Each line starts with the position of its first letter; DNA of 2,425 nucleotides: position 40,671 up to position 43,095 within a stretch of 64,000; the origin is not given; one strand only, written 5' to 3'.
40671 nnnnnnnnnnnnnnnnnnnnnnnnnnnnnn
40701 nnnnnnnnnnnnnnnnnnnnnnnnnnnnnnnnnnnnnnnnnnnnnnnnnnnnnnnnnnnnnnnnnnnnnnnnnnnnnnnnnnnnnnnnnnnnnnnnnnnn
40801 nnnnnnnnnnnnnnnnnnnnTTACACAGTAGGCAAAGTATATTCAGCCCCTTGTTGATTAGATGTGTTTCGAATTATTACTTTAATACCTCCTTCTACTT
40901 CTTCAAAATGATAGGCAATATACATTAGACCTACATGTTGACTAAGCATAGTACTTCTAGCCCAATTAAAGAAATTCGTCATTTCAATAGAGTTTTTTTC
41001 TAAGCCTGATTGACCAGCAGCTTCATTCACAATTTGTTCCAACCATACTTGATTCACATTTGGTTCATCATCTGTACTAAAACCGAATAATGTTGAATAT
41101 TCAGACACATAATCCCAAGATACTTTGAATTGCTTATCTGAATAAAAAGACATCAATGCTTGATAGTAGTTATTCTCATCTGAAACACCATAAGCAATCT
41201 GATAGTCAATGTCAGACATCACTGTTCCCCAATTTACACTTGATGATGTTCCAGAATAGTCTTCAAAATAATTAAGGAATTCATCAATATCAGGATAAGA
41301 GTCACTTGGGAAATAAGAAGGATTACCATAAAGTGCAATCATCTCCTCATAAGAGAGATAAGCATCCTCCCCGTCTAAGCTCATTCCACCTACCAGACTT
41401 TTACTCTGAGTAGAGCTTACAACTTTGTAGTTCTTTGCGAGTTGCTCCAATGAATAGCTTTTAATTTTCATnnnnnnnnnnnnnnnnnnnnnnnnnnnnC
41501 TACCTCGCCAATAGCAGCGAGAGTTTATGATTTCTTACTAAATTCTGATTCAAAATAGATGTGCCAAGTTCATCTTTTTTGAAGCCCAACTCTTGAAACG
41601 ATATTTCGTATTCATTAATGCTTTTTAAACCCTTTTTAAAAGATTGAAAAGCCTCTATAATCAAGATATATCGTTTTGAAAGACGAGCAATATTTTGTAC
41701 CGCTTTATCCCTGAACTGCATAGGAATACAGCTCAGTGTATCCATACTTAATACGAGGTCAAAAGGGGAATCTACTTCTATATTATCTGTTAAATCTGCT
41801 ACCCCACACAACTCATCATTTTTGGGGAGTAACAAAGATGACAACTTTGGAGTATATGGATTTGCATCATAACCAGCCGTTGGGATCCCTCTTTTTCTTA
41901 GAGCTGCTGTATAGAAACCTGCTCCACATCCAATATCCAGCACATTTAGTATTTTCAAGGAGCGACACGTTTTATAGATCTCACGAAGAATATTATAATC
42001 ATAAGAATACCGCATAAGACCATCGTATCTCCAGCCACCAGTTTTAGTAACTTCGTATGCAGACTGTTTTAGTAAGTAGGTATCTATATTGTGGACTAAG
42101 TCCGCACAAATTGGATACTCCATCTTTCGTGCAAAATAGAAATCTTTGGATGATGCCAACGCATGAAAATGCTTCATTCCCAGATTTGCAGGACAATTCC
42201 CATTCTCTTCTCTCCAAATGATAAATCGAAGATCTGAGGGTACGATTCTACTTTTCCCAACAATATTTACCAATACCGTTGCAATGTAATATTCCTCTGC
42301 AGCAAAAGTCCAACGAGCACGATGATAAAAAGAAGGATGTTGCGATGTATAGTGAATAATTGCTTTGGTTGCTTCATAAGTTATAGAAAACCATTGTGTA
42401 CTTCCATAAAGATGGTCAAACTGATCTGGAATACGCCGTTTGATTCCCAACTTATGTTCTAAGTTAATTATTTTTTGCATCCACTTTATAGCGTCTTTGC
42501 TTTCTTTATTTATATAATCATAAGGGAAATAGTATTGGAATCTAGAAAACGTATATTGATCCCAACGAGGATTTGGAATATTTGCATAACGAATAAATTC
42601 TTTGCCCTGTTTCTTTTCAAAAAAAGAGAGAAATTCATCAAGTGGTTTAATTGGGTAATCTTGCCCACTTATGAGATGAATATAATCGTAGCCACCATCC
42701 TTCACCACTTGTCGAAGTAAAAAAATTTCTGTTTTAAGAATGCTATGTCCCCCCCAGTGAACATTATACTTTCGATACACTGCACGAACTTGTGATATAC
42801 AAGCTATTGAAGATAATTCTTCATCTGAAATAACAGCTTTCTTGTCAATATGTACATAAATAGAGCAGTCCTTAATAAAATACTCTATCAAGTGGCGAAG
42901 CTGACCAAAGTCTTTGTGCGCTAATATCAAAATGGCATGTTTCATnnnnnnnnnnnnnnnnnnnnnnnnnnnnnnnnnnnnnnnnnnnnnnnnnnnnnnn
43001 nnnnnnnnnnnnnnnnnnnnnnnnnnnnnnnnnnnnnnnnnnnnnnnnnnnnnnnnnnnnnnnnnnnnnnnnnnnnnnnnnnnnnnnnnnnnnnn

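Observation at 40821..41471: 216-aa acidic, Cys-free protein with a 29-residue GG-type leader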

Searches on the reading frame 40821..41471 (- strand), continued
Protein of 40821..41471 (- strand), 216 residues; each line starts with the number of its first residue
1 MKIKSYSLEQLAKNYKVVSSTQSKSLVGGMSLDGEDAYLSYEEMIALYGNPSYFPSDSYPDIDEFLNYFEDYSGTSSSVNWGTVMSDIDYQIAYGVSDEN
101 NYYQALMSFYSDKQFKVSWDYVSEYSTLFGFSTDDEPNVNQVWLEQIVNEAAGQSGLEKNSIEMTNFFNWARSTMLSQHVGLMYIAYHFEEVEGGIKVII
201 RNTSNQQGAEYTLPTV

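Call 44: predict_structure(alignment_id=A4)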
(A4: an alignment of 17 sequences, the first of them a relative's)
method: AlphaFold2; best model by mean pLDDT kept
length: 216 residues; sequences in the alignment: 17
mean_pLDDT: 85.1   pTM: 0.78
mean pLDDT of the five models: 85.1, 84.6, 84.0, 84.0, 83.1
residues with pLDDT >= 90: 132; 70-90: 47; 50-70: 23; < 50: 14
segments of 3 or more residues with pLDDT < 50: 15-18, 20-27
pLDDT, mean of each block of 10 residues (from residue 1): 56 51 53 89 92 94 91 83 92 84 92 93 79 68 93 96 98 93 93 97 93 96
secondary structure, 60 per line:
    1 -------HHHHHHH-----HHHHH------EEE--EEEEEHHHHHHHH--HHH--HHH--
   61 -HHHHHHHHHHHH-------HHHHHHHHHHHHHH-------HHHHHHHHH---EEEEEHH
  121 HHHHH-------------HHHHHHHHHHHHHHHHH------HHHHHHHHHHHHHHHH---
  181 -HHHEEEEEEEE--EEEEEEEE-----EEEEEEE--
elements in order: H8-14 H20-24 E31-33 E36-40 H41-48 H62-73 H81-94 H102-110 E114-118 H119-125 H139-155 H162-177 E185-192 E195-202 E208-214
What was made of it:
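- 40821..41384 (-): Codons 30-216 plus the stop: predicted mature cargo. It is 187 aa, 21.4 kDa, pI at or below 4.05, Cys-free and rich in Ser, Tyr, Asp and Glu, with an alpha/beta globular fold. AlphaFold pLDDT is about 90 over residues 31-216 (call 44).
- AlphaFold gives pLDDT 85 and pTM 0.78, with residues 1-30 disordered and 31-216 globular (call 44). The leader is disordered in the model (call 44). Residues 31-216 are predicted as one confident globular domain (call 44). The fold prediction is confident (call 44).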

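Call 46: fold_search(model_id=the predicted structure, library=pdb)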
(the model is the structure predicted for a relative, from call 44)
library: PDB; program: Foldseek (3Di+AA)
matches with E <= 10: 805; with E <= 0.001: 0
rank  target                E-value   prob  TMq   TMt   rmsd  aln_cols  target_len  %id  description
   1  6jg0                  3.4e-02  0.25  0.16  0.14  14.4       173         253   10  Crystal structure of the N-terminal domain single mutant (S92E) of the human mitochondrial calcium uniporter fused with  (released 2020-02-19)
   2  7x8a_D                4.5e-02  0.13  0.13  0.06  19.6       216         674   14  Cryo-EM structure of a bacterial protein complex (released 2022-11-16)
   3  7xsr_C                4.5e-02  0.12  0.13  0.06  19.9       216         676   15  Structure of Craspase-target RNA (released 2022-11-09)
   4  7xsq_B                6.7e-02  0.09  0.12  0.06  19.1       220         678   14  Structure of the Craspase (released 2022-11-09)
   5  5bz6                  1.0e-01  0.15  0.16  0.14  14.9       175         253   11  Crystal structure of the N-terminal domain single mutant (S92A) of the human mitochondrial calcium uniporter fused with  (released 2015-09-16)
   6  6kvx                  1.6e-01  0.13  0.16  0.14  15.1       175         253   12  Crystal structure of the N-terminal domain single mutant (D119A) of the human mitochondrial calcium uniporter fused with (released 2020-05-27)
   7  8d9g_A                1.6e-01  0.11  0.16  0.07  20.0       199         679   12  gRAMP-TPR-CHAT Non match PFS target RNA(Craspase) (released 2023-06-14)
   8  7us3_A                2.2e-01  0.20  0.13  0.07  14.7        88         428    8  Structure of Putrescine N-hydroxylase Involved Complexed with NADP+ (released 2022-11-30)
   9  9kby_A                2.3e-01  0.07  0.14  0.06  20.9       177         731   15  Cryo-EM structure of DCL4-Hairpin RNA complex (released 2026-02-18)
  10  3s61_B                3.0e-01  0.15  0.14  0.08  15.6       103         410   13  Reduced Form of Ornithine Hydroxylase (PvdA) from Pseudomonas aeruginosa (released 2011-07-13)
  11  8d9f_A                3.0e-01  0.07  0.14  0.06  19.0       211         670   13  gRAMP-TPR-CHAT (Craspase) (released 2023-06-14)
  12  5j21_B                3.3e-01  0.08  0.13  0.10  18.6       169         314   10  Structure of Bacillus NanoRNase A (WT) (released 2017-08-02)
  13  8gu6_D                3.5e-01  0.06  0.13  0.06  19.9       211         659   15  Structure of the SbCas7-11-crRNA-NTR-Csx29 complex (released 2023-01-18)
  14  9c29_E                4.4e-01  0.25  0.14  0.12  16.9        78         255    9  Hexadecamer of NL4-3 WT HIV-1 intasome (released 2025-06-25)
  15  7us3_B                4.7e-01  0.15  0.13  0.07  13.5        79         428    9  Structure of Putrescine N-hydroxylase Involved Complexed with NADP+ (released 2022-11-30)
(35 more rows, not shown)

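Call 51: fold_search(model_id=the predicted structure, library=viral)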
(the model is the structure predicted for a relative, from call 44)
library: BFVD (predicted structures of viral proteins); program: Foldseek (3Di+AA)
matches with E <= 10: 1249; with E <= 0.001: 0
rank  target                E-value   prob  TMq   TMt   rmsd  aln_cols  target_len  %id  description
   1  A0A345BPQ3            1.2e-02  0.72  0.17  0.28  13.7       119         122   12  (no name in the UniProt tables at hand)
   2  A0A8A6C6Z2            2.5e-02  0.69  0.18  0.25  12.3       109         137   12  (no name in the UniProt tables at hand)
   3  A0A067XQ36            8.7e-02  0.80  0.18  0.42   8.2        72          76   10  (no name in the UniProt tables at hand)
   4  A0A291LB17            1.0e-01  0.44  0.15  0.25  21.2        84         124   14  Uncharacterized protein [Caulobacter phage Lullwater]
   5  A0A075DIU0            1.1e-01  0.41  0.14  0.06   9.8        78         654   14  Polyprotein (Fragment) [Rhizoctonia solani endornavirus - RS006-2]
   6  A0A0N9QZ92            1.2e-01  0.08  0.12  0.18  18.4       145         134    9  DnaJ/HsP40 [Chrysochromulina ericina virus CeV-01B]
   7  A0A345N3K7            1.3e-01  0.13  0.14  0.15  16.4       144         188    8  (no name in the UniProt tables at hand)
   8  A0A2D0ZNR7            1.4e-01  0.60  0.17  0.31  12.2        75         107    8  Uncharacterized protein [Rhodococcus phage Trina]
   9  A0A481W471            1.4e-01  0.47  0.14  0.12  13.1        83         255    7  Virion structural protein [Pseudomonas phage Psa21]
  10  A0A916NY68            1.5e-01  0.08  0.16  0.11  18.8       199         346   12  Uncharacterized protein [Mythimna separata entomopoxvirus 'L']
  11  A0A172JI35            1.6e-01  0.93  0.14  0.58   1.7        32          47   22  Zn finger protein [Bacillus phage AR9]
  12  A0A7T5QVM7            1.6e-01  0.25  0.15  0.28  10.3        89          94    9  (no name in the UniProt tables at hand)
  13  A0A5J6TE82            1.6e-01  0.07  0.10  0.10  17.3       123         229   10  (no name in the UniProt tables at hand)
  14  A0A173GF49            1.8e-01  0.38  0.16  0.19   9.7        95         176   13  Uncharacterized protein [Erwinia phage vB_EamM_Deimos-Minion]
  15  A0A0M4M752            1.8e-01  0.12  0.14  0.18  17.9       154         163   10  p19 protein [Tetterwort vein chlorosis virus]
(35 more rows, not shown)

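Call 73: find_related_loci(query=A7, collection=metagenome_contigs, flank=10000)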
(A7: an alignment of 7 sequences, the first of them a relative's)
Query A7 (216 aa) in metagenome_contigs; peptide patterns used: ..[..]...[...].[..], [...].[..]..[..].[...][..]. (x = any residue, [..] = any of these).
600 stretches matched a pattern, but none encodes a relative of the query by tblastn (E <= 1e-3).

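Call 75: find_related_loci(query=A8, collection=metagenome_contigs, flank=10000)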
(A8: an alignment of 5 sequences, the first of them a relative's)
Query A8 (225 aa) in metagenome_contigs; peptide patterns used: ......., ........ (x = any residue, [..] = any of these).
353 stretches matched a pattern, but none encodes a relative of the query by tblastn (E <= 1e-3).

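Call 76: find_encoding_contigs(protein=P0017, flank=10000, max_places=3)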
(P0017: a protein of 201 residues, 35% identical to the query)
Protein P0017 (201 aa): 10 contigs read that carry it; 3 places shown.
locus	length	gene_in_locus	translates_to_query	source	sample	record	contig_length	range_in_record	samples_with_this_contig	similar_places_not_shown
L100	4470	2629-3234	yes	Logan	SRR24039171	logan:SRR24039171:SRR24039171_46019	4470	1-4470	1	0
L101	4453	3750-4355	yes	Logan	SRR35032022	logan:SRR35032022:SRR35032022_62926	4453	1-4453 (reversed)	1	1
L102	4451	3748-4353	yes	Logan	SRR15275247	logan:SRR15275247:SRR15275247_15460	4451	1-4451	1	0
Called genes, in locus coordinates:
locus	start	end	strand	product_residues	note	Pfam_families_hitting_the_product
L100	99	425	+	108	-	-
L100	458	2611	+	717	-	PF03412:Peptidase_C39, PF00664:ABC_membrane, PF13401:AAA_22 (faint), PF00005:ABC_tran, PF13304:AAA_21 (faint), PF02463:SMC_N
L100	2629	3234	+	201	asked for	-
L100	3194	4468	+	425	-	?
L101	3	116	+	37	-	?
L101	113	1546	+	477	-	PF11885:DUF3405 (faint)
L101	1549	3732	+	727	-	PF03412:Peptidase_C39, PF13529:Peptidase_C39_2 (faint), PF00664:ABC_membrane, PF13401:AAA_22 (faint), PF00005:ABC_tran, PF13304:AAA_21 (faint), PF02463:SMC_N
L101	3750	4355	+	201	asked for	-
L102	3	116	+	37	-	?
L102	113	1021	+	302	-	PF11885:DUF3405 (weak)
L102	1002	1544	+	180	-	-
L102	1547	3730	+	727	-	PF03412:Peptidase_C39, PF13529:Peptidase_C39_2 (faint), PF00664:ABC_membrane, PF13401:AAA_22 (faint), PF00005:ABC_tran, PF13304:AAA_21 (faint), PF02463:SMC_N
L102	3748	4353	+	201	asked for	-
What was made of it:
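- L100-L102: the GG gene is 18 bp after a PCAT (call 76).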

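Call 77: search_protein_families(library=pfam, alignment_id=A4, max_evalue=1)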
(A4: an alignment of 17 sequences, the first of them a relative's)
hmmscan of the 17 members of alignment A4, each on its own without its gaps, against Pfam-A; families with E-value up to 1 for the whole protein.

A. member 1, P0001 (216 aa): 2 families
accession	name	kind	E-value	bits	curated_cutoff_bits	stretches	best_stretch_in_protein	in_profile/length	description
PF25355.1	DUF7882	-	0.014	15.8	27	1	127-158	62-93/97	Domain of unknown function (DUF7882)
PF07532.17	Big_4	-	0.031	14.3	22.1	0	104-126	21-43/59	Bacterial Ig-like domain (group 4)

B. families by the number of members that match (of 17 scanned): 12 families
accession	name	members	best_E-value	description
PF22891.2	KH_PNO1_2nd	2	0.13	Eukaryotic type KH-domain (KH-domain type I) (327.11.2)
PF25355.1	DUF7882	1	0.014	Domain of unknown function (DUF7882)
PF24880.1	DUF7738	1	0.016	Domain of unknown function (DUF7738)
PF21232.3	Yme1-like_N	1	0.026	Yme1-like, N-terminal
PF07532.17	Big_4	1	0.031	Bacterial Ig-like domain (group 4)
PF11926.13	DUF3444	1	0.037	Domain of unknown function (DUF3444)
PF07696.17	7TMR-DISMED2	1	0.08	7TMR-DISM extracellular 2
PF05190.23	MutS_IV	1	0.091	MutS family domain IV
PF10313.15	DUF2415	1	0.14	Uncharacterised protein domain (DUF2415)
PF01668.23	SmpB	1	0.2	SmpB protein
PF11113.13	Phage_head_chap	1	0.24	Head assembly gene product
PF04778.17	LMP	1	0.37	LMP repeated region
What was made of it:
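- On Polymorphic toxins: No toxin domain was detected (call 77).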

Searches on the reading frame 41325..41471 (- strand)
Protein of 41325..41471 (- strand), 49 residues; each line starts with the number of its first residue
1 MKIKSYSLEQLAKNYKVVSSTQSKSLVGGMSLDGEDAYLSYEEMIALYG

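Call 40: search_protein_families(library=ncbifam, proteins=[window:41325-41471:-], max_evalue=10)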
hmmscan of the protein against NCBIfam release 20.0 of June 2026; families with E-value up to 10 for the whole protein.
seq(49 aa): 1 family
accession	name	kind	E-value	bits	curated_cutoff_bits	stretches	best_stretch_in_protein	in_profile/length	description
NF005908.0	PRK07889.1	equivalog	0.058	13.1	299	1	1-44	117-158/256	enoyl-ACP reductase FabI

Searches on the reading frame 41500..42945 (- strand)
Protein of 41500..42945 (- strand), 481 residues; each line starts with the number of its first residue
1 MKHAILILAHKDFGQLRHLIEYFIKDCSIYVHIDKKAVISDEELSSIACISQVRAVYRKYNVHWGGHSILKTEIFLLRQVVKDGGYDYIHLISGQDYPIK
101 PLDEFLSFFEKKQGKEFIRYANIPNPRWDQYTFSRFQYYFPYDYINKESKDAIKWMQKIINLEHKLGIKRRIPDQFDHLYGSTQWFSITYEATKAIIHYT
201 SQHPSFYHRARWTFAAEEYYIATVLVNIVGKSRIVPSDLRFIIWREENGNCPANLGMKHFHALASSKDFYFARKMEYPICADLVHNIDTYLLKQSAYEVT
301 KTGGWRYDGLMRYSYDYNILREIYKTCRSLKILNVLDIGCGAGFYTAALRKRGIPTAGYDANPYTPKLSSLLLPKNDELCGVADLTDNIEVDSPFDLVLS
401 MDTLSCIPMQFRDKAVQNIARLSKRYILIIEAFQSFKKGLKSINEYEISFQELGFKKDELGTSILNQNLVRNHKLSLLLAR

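Call 3: search_protein_families(library=pfam, proteins=[window:41500-42945:-], max_evalue=0.01)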
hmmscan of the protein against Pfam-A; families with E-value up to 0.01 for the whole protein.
window:41500-42945:- (481 aa): 6 families
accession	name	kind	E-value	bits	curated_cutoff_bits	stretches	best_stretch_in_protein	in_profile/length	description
PF02485.27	Branch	-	7.7e-19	68.7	23.4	1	6-256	4-237/250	Core-2/I-Branching enzyme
PF08241.18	Methyltransf_11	-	2.8e-08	34.7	21.2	1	336-424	1-88/95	Methyltransferase domain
PF13489.12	Methyltransf_23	-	1.5e-07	31.7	27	1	334-436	25-123/164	Methyltransferase domain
PF13649.12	Methyltransf_25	-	4.1e-07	31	27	1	335-424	1-94/97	Methyltransferase domain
PF08242.18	Methyltransf_12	-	1.9e-05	25.7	30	1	336-422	1-91/98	Methyltransferase domain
PF13847.12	Methyltransf_31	-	4.1e-05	23.7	27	1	333-434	5-113/145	Methyltransferase domain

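Call 4: search_protein_families(library=ncbifam, proteins=[window:41500-42945:-], max_evalue=0.01)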
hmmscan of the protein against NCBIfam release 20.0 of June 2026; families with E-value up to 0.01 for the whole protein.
window:41500-42945:- (481 aa): 8 families
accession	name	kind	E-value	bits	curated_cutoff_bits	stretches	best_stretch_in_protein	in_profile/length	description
TIGR02021.1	BchM-ChlM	equivalog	6.3e-07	29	158.9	1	319-430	44-154/218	magnesium protoporphyrin IX methyltransferase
NF008405.0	PRK11207.1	equivalog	0.00012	21.6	218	1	321-435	20-138/198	tellurite resistance methyltransferase TehB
NF045667.1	MTase_DVU1556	equivalog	0.00017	21.1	155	1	319-421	10-109/213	DVU_1556 family methyltransferase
NF043040.1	corrin_prot_MT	hypoth_equivalog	0.00021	20.8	180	1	331-368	41-78/216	corrinoid protein-associated methyltransferase CpaM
TIGR01983.1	UbiG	equivalog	0.0003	20.2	102.95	1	322-406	40-128/228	bifunctional 2-polyprenyl-6-hydroxyphenol methylase/3-demethylubiquinol 3-O-methyltransferase UbiG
TIGR04290.1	meth_Rta_06860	hypoth_equivalog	0.00043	19.8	300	1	329-363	47-82/226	TIGR04290 family methyltransferase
TIGR02072.1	BioC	equivalog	0.00078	19.3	184.95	1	328-401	31-104/244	malonyl-ACP O-methyltransferase BioC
TIGR00537.1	hemK_rel_arch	hypoth_equivalog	0.0086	15.8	87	0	327-399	15-87/179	HemK2/MTQ2 family protein methyltransferase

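Call 57: find_related_loci(query=A6, collection=genome_contigs, flank=10000)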
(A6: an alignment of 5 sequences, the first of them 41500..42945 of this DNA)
Query A6 (481 aa) in genome_contigs; peptide patterns used: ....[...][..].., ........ (x = any residue, [..] = any of these).
579 stretches matched a pattern; 560 encode a relative of the query (tblastn E <= 1e-3); the best 80 are kept; 80 distinct loci.
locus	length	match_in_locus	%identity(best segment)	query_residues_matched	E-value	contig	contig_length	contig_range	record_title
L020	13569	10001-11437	62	1-479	0e+0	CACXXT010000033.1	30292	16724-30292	MAG: uncultured Bacteroidales bacterium isolate RUG11694 genome assembly, contig: RUG11694_asm_33, whole genome shotgun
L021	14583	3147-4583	57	1-478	2e-180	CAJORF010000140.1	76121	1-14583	uncultured Bacteroidaceae bacterium isolate Rumen_Coassembly_mag_972 genome assembly, contig: k87_36086146, whole genome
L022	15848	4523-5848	51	1-444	5e-152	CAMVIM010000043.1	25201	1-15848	MAG TPA_asm: uncultured Prevotellaceae bacterium isolate SRR8387717_bin.84_metaWRAP_v1.3_MAG genome assembly, contig: ER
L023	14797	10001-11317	52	1-440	1e-146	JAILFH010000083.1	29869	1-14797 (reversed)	MAG: Prevotella sp. isolate RUI067 k141_12403557_flag=0_multi=17.9943_len=29869, whole genome shotgun sequence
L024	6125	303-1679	44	1-467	8e-123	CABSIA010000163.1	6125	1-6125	MAG TPA_asm: uncultured Prevotella sp. isolate MGYG-HGUT-02613 genome assembly, contig: GUT_GENOME155041_163, whole geno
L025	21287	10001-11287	43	1-429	3e-121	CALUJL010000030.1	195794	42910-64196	MAG: uncultured Bacteroidaceae bacterium isolate E27__bin52 genome assembly, contig: E27__k127_5092599, whole genome sho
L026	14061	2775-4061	45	1-429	1e-122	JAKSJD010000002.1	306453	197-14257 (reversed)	MAG: Bacteroidaceae bacterium isolate Horse_feces38 MAG038_2, whole genome shotgun sequence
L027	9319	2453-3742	41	1-429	8e-114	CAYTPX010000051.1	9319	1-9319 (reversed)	MAG TPA_asm: uncultured Bacteroidaceae bacterium isolate SRP141132_co3_277 genome assembly, contig: NODE_7158_length_931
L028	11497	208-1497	42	1-429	6e-110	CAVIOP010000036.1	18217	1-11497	bacterium isolate H07650-L1_cleanbin_000018 genome assembly, contig: Spades_H07650-L1_contig_672, whole genome shotgun s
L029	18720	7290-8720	39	3-476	3e-112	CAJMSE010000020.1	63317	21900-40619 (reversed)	TPA_asm: uncultured bacterium isolate SRR5580258-bin.4 genome assembly, contig: NODE_592_length_63317_cov_6.269592, whol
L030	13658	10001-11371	39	1-455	7e-104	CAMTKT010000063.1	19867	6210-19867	MAG TPA_asm: uncultured Bacteroides sp. isolate SRR12464007_bin.12_metawrap_v1.3_MAG genome assembly, contig: NODE.657_l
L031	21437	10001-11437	39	1-479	7e-103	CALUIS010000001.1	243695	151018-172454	MAG: uncultured Paraprevotella sp. isolate BRZ_CP__bin65 genome assembly, contig: BRZ_CP__NODE_35_length_243695_cov_16.6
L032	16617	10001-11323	38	1-444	2e-100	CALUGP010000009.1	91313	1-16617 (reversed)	MAG: uncultured Prevotella sp. isolate BRZ_KC__bin1 genome assembly, contig: BRZ_KC__NODE_314_length_91313_cov_92.259097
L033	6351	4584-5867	38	1-429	7e-99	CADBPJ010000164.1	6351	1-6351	MAG: uncultured Ruminococcus sp. isolate RUG14178 genome assembly, contig: RUG14178_asm_164, whole genome shotgun sequen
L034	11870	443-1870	37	1-479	1e-96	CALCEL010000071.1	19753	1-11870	MAG TPA_asm: uncultured Prevotellaceae bacterium isolate ERR1278104_bin.219_CONCOCT_v1.1_MAG genome assembly, contig: ER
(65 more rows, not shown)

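Call 86: search_protein_families(library=pfam, alignment_id=A9, max_evalue=0.1)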
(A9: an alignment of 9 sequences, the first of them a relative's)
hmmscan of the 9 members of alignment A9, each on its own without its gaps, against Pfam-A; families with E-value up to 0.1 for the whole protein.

A. member 1, L024:1826-2569:+ (247 aa): 1 family
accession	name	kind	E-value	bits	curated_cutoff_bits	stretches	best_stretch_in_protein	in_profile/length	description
PF20196.3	DUF6559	-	0.034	14.6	27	0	35-59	91-115/126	Family of unknown function (DUF6559)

B. families by the number of members that match (of 9 scanned): 14 families
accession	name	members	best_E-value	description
PF05257.22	CHAP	1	4.3e-05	CHAP domain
PF00877.26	NLPC_P60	1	0.00061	NlpC/P60 family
PF13240.11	Zn_Ribbon_1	1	0.0034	zinc-ribbon domain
PF12773.13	DZR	1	0.014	Double zinc ribbon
PF24463.1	DUF7577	1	0.014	Domain of unknown function (DUF7577)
PF15659.11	Toxin-JAB1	1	0.017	JAB-like toxin 1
PF13248.11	Zn_ribbon_3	1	0.021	zinc-ribbon domain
PF10030.15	DUF2272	1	0.028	Uncharacterized protein conserved in bacteria (DUF2272)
PF20196.3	DUF6559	1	0.034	Family of unknown function (DUF6559)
PF01485.27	IBR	1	0.042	IBR domain, a half RING-finger domain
PF22084.1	UfSP_MPN_N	1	0.048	Ufm1 specific protease UfSP N-terminal MPN domain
PF14446.12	Prok-RING_1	1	0.059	Prokaryotic RING finger family 1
PF08271.17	Zn_Ribbon_TF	1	0.068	TFIIB zinc-binding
PF22191.2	IBR_1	1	0.091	IBR domain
